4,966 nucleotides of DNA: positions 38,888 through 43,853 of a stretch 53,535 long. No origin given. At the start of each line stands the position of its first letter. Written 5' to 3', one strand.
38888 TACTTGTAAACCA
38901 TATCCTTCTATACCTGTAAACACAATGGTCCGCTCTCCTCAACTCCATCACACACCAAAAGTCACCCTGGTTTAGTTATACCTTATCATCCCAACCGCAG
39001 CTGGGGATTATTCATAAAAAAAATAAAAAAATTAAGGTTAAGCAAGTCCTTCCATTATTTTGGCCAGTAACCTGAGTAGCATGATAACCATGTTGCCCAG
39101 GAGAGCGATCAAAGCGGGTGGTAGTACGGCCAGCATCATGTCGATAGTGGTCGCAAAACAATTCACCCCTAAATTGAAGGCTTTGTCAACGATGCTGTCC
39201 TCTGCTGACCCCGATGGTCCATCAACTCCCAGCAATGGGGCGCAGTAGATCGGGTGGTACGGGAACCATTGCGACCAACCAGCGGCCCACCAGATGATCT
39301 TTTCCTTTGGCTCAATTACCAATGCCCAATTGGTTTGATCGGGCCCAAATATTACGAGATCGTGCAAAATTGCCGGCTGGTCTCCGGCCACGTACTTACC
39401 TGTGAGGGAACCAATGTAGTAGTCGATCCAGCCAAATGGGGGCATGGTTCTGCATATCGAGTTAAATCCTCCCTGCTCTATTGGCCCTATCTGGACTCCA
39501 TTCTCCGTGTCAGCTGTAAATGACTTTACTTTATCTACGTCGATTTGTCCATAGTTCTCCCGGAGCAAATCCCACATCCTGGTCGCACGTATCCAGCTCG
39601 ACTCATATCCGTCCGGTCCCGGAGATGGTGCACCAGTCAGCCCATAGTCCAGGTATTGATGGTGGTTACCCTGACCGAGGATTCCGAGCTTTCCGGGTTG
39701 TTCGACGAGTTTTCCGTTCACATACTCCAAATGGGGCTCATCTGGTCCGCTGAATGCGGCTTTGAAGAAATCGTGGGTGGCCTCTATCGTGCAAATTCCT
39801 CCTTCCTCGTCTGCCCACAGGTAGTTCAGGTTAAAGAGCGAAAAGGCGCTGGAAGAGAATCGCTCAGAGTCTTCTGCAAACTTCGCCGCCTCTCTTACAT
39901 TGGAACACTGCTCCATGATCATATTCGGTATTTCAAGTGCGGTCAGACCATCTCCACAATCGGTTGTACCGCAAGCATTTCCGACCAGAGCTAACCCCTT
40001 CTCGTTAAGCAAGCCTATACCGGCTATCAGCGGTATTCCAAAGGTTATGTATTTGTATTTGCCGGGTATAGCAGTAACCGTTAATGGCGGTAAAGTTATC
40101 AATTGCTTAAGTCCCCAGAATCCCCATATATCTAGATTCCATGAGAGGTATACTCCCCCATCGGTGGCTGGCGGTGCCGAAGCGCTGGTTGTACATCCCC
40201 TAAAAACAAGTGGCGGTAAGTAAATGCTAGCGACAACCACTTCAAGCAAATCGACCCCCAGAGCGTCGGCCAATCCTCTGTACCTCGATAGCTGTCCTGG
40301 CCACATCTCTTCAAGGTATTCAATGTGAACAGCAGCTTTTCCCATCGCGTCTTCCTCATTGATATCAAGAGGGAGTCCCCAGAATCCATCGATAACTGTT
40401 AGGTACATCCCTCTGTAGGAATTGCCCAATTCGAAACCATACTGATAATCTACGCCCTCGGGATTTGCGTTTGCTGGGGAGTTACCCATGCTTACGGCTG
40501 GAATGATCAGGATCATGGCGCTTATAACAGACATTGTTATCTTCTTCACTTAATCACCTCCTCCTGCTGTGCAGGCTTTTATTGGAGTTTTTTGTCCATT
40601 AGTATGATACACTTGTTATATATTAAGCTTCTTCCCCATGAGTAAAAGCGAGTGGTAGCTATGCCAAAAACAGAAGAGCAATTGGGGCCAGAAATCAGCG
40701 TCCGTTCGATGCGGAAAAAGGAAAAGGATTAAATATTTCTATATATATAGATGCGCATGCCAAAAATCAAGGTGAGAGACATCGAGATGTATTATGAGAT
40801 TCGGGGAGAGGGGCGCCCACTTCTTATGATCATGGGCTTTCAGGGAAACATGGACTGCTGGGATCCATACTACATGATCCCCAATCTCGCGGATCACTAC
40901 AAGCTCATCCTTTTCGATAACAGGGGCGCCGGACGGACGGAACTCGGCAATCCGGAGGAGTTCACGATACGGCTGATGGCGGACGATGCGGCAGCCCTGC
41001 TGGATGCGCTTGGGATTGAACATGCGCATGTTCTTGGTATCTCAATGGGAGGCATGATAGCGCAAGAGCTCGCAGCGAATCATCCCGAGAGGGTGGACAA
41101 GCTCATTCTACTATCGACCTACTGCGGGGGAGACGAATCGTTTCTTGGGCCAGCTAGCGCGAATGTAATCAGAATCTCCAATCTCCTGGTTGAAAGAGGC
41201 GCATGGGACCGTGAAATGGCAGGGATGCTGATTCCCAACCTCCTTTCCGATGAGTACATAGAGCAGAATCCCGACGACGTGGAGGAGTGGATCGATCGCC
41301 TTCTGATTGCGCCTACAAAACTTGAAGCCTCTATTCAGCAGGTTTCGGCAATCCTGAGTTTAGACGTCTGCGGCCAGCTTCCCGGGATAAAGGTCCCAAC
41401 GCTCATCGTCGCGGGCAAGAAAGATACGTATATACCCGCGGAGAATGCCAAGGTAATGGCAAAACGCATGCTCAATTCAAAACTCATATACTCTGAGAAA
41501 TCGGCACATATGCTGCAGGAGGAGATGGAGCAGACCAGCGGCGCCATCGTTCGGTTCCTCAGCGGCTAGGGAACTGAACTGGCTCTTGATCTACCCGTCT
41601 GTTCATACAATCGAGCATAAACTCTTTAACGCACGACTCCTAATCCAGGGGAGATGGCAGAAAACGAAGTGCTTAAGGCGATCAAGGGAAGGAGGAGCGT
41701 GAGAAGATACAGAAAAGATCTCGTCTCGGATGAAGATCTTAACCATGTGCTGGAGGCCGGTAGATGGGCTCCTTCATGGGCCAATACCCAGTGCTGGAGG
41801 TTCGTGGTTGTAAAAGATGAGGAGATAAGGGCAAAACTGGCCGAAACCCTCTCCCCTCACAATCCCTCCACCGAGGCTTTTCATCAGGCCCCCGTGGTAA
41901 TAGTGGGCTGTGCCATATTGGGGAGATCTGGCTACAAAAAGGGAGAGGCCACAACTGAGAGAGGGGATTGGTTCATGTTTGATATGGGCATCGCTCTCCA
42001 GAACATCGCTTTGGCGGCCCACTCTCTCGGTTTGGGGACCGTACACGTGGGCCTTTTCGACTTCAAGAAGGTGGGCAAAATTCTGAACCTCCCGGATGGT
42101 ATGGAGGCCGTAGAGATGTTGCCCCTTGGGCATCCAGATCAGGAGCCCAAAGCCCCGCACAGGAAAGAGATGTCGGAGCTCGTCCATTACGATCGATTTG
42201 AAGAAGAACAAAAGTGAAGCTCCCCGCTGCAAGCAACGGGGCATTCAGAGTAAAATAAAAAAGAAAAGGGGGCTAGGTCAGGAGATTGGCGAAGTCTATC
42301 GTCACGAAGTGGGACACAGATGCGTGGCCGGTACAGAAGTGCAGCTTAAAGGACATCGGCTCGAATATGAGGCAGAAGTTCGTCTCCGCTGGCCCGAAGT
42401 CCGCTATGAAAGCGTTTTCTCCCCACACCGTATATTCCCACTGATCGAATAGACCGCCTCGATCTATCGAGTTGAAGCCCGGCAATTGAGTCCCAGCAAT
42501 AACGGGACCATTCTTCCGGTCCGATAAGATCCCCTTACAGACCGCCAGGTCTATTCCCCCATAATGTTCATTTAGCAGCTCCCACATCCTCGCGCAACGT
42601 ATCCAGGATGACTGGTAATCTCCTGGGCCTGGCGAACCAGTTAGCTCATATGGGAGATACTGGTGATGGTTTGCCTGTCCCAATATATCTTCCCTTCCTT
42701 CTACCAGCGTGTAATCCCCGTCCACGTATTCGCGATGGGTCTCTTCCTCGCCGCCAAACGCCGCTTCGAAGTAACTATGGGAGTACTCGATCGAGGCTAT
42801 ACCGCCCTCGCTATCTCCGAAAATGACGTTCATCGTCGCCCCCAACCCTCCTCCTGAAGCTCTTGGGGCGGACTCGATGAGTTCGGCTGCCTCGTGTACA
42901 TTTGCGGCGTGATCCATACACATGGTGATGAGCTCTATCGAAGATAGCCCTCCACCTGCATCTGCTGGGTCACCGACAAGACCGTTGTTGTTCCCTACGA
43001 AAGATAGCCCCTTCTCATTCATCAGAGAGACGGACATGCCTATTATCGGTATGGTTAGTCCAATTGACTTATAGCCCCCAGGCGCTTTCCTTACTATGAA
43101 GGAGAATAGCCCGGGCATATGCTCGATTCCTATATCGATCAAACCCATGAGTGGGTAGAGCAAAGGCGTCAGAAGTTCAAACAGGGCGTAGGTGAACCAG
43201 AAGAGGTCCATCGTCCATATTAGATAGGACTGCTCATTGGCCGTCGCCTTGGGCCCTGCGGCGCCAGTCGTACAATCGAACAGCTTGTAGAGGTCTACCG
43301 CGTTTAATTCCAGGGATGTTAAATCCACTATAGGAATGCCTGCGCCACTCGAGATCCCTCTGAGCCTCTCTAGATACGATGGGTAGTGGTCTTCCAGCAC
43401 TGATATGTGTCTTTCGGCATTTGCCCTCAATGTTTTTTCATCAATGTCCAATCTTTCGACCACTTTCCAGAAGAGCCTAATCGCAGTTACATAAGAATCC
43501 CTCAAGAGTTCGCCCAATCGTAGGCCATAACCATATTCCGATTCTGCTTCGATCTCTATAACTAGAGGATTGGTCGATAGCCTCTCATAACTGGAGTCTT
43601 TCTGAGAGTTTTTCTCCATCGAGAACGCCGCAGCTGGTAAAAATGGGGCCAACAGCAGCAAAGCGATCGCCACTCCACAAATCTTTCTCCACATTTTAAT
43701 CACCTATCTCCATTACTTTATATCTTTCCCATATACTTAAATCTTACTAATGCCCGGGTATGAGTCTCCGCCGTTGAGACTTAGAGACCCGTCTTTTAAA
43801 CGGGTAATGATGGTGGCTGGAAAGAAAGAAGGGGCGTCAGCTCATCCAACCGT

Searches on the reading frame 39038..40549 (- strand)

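Call 34: search_protein_families(library=ncbifam, proteins=[window:39038-40549:-], max_evalue=1e-8)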
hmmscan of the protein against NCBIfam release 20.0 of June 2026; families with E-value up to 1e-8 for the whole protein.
window:39038-40549:- (503 aa): 1 family
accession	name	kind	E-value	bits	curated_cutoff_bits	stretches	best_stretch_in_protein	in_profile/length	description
NF040521.1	C45_proenzyme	subfamily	1.5e-21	77.1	85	1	33-352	3-287/313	C45 family autoproteolytic acyltransferase/hydrolase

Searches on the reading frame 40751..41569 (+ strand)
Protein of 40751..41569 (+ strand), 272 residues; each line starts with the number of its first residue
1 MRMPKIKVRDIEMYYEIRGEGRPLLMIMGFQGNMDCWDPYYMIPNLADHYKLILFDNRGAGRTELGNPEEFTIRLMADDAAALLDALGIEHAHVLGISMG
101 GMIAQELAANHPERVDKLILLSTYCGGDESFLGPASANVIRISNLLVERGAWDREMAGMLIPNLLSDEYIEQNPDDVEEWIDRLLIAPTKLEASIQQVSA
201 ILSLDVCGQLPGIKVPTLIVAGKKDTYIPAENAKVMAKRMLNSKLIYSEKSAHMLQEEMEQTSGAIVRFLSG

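Call 34: search_protein_families(library=ncbifam, proteins=[window:40751-41569:+], max_evalue=1e-8)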
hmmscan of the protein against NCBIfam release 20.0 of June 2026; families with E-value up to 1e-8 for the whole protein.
window:40751-41569:+ (272 aa): 28 families (the best 25 are shown)
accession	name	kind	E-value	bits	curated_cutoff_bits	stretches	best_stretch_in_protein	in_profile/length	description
TIGR02427.1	protocat_pcaD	equivalog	1.9e-36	125.8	255.85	1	13-270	2-250/251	3-oxoadipate enol-lactonase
NF051488.1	bifunc_PcaDC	exception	2.2e-34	119.2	390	1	15-270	4-250/375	bifunctional 3-oxoadipate enol-lactonase/4-carboxymuconolactone decarboxylase PcaDC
NF051487.1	bifunc_PcaCD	exception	1.1e-30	107.1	430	1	33-269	184-410/413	bifunctional 4-carboxymuconolactone decarboxylase/3-oxoadipate enol-lactonase PcaCD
NF052610.1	macro_16_ester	equivalog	7.6e-30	104.2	420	1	6-128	6-132/281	alpha/beta fold macrolide esterase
TIGR03611.1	RutD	equivalog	7e-25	87.9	238.5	1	18-270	10-255/258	pyrimidine utilization protein D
NF053684.1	esterase_mleBCA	exception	9.8e-25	87.2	570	1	6-127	6-131/281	BCA family alpha/beta fold macrolide esterase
NF053693.1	esterase_mleCBF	exception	1.9e-24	86.6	564.5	1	7-127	7-131/279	CBF family alpha/beta fold macrolide esterase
NF041759.1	mac_hydro_EstT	equivalog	7.8e-24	84.3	450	1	6-129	5-132/278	macrolide hydrolase EstT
NF053683.1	esterase_mleBRB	exception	2.4e-23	83.1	585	1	23-123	25-127/280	BRB family alpha/beta fold macrolide esterase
NF011457.0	PRK14875.1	equivalog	2.8e-22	79.2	307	1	5-265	116-363/372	acetoin dehydrogenase dihydrolipoyllysine-residue acetyltransferase subunit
TIGR03343.1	biphenyl_bphD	equivalog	3.2e-21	75.8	462.15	1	9-259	18-268/282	2-hydroxy-6-oxo-6-phenylhexa-2,4-dienoate hydrolase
NF050089.1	i_nPHAscl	equivalog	5.3e-21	74.9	300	1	13-123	9-117/288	intracellular short-chain-length polyhydroxyalkanoate depolymerase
TIGR01738.1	bioH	equivalog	7e-19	68.4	206.95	1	21-253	3-227/245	pimeloyl-ACP methyl ester esterase BioH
TIGR01250.1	pro_imino_pep_2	subfamily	1.9e-17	63.8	167.65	0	200-258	217-274/288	proline iminopeptidase-family hydrolase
TIGR03056.1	bchO_mg_che_rel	equivalog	2.1e-17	63.1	172.55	1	18-266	23-272/278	alpha/beta fold hydrolase BchO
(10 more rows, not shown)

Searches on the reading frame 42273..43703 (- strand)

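Call 34: search_protein_families(library=ncbifam, proteins=[window:42273-43703:-], max_evalue=1e-8)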
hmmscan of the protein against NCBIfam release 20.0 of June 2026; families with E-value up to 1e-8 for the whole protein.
window:42273-43703:- (476 aa): 1 family
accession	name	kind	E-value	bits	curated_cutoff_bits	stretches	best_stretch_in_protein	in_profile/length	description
NF040521.1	C45_proenzyme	subfamily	1.2e-28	100.4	85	1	55-401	3-287/313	C45 family autoproteolytic acyltransferase/hydrolase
